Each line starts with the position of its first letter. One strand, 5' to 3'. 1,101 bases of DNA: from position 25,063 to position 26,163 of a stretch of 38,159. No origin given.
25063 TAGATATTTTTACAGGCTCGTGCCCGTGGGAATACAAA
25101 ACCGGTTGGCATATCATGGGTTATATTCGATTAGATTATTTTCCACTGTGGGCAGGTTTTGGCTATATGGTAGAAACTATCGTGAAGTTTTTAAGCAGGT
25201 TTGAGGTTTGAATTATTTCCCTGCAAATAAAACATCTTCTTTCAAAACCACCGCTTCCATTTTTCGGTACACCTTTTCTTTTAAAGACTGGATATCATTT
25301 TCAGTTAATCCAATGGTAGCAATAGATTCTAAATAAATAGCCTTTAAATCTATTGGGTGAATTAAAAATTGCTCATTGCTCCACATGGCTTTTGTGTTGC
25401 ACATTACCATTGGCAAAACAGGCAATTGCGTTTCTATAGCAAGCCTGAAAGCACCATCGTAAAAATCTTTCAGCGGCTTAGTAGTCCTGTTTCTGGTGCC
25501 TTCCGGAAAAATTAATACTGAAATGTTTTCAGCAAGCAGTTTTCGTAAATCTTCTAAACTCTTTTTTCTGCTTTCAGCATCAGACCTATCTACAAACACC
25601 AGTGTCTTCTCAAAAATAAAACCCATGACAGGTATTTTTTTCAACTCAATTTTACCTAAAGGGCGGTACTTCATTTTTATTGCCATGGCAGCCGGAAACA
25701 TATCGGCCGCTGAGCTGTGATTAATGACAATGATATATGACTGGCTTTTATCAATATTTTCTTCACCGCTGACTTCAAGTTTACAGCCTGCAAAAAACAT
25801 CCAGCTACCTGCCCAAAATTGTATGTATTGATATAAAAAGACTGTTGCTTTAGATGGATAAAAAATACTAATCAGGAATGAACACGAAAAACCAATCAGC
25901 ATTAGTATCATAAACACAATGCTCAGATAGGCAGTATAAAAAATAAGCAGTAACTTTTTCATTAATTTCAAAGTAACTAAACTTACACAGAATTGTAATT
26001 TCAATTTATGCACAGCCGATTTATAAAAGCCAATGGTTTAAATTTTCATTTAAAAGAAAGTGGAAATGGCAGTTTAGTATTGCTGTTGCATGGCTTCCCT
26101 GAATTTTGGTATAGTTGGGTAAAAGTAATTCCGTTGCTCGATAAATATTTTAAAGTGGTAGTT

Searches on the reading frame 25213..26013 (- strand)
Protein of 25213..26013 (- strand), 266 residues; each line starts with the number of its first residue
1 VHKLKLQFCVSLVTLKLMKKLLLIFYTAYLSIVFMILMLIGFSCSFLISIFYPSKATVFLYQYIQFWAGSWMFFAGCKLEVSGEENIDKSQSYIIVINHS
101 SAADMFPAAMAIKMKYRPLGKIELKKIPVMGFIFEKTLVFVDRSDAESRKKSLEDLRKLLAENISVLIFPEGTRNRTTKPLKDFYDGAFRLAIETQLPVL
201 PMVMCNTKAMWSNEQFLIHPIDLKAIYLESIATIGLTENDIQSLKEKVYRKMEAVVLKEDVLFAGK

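Call 76: search_protein_families(library=pfam, proteins=[window:25213-26013:-], max_evalue=0.001)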
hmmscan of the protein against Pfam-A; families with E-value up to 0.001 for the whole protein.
window:25213-26013:- (266 aa): 1 family
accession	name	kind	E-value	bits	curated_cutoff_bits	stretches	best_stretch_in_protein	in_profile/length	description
PF01553.26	Acyltransferase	-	9.9e-29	100.3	23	1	79-204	2-131/132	Acyltransferase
